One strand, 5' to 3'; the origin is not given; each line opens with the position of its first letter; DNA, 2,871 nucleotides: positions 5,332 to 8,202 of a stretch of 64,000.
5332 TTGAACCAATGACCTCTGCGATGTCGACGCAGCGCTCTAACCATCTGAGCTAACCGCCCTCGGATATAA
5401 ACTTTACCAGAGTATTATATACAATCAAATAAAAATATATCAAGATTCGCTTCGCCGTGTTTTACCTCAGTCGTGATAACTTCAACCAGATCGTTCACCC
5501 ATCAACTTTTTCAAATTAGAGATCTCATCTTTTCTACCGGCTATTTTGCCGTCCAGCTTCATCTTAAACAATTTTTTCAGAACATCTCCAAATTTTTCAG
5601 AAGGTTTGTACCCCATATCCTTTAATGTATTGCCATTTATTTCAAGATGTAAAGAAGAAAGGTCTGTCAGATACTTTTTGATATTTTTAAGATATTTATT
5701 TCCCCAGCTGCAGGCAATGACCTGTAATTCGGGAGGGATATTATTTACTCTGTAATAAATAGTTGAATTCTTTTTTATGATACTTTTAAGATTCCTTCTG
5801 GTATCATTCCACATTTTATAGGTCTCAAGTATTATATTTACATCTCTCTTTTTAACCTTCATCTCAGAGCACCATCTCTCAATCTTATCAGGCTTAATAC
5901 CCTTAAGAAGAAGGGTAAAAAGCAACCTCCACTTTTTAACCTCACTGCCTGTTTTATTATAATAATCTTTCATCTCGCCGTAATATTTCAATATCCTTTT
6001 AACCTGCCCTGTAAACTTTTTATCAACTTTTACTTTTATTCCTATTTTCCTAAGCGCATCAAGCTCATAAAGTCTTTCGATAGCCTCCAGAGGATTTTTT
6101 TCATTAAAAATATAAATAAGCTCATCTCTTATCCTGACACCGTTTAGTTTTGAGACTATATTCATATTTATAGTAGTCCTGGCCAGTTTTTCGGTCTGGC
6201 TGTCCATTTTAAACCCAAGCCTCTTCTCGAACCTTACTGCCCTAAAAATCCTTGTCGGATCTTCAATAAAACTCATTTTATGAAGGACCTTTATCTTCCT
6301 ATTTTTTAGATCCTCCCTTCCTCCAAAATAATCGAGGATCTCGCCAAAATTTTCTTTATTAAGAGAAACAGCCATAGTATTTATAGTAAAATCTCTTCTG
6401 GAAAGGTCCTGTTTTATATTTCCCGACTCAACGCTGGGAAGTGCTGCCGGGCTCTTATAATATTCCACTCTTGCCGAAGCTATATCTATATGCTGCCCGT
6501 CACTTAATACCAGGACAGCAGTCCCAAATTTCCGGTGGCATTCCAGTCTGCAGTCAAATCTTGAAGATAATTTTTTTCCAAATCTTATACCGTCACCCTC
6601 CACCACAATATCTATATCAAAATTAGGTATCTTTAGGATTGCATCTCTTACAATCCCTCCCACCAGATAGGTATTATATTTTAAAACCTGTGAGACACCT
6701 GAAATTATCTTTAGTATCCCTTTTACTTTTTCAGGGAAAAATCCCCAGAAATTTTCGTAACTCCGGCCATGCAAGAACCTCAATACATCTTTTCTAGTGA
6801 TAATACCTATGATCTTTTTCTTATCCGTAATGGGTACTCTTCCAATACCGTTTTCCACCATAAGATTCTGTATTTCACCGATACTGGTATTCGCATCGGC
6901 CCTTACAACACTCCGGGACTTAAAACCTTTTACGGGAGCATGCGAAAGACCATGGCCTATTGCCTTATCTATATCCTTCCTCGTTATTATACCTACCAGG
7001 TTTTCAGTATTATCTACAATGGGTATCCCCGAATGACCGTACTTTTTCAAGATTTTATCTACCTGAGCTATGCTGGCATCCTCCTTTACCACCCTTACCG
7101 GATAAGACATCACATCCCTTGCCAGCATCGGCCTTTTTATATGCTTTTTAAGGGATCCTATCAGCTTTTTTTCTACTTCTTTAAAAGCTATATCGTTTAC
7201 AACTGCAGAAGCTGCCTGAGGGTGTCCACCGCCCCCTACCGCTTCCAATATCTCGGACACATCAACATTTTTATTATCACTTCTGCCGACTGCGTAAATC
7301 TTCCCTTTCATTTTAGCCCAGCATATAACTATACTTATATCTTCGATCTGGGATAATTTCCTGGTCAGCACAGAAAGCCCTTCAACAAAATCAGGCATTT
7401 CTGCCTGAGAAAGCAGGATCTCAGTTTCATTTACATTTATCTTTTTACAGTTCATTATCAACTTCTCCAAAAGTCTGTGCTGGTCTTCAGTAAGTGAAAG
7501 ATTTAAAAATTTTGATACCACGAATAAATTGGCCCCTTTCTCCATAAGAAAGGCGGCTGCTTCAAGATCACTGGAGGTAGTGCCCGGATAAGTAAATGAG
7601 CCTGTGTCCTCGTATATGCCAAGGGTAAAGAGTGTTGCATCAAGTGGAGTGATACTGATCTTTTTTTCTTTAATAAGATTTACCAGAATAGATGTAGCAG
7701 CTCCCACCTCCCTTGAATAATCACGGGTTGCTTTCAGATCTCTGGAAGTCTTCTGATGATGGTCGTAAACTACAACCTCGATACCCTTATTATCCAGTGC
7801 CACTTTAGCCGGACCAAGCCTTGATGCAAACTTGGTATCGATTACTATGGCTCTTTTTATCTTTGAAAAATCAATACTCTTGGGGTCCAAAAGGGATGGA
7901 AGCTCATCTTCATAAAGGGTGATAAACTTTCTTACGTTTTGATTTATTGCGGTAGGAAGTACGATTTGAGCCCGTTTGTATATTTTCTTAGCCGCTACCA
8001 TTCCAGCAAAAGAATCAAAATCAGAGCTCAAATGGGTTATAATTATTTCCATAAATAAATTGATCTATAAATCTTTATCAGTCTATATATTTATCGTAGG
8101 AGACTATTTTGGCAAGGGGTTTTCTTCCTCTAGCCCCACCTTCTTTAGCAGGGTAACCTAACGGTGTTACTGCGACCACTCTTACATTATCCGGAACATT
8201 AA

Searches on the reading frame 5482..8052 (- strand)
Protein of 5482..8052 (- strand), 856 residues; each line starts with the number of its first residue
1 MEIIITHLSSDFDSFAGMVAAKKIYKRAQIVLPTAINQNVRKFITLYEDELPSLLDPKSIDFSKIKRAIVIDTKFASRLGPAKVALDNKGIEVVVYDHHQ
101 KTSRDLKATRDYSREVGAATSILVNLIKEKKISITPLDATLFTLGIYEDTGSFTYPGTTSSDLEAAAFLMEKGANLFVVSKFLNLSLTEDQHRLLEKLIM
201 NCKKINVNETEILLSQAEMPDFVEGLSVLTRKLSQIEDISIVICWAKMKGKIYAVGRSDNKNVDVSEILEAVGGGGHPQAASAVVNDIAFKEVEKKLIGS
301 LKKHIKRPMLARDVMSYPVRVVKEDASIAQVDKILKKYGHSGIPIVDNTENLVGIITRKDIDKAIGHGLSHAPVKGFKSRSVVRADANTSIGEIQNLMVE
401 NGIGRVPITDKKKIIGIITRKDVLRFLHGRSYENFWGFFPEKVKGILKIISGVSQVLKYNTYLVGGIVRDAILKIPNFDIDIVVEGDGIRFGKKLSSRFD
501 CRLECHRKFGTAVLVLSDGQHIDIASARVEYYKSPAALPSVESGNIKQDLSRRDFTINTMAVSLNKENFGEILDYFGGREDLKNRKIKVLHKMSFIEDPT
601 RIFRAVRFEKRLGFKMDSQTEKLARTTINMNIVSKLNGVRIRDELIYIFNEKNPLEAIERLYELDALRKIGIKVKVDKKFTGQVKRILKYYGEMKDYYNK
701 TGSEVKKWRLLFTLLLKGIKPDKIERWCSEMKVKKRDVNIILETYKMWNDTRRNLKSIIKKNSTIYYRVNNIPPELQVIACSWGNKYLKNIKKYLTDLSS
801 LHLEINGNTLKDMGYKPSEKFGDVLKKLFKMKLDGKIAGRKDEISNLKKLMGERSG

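Call 60: search_protein_families(library=pfam, proteins=[window:5482-8052:-], max_evalue=0.00001)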
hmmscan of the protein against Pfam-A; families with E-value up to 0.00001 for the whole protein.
window:5482-8052:- (856 aa): 4 families
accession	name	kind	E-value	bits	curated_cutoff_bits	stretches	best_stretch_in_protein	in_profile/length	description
PF01743.26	PolyA_pol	-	1.8e-28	99.8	23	1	461-587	1-125/126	Poly A polymerase head domain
PF00571.33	CBS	-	9.2e-28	96.8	24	2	311-365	1-55/57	CBS domain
PF02272.25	DHHA1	-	9.7e-09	36.1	25.9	1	229-297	21-96/102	DHHA1 domain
PF01368.27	DHH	-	5e-08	33.7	28.1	1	3-146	3-125/125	DHH family, N-terminal domain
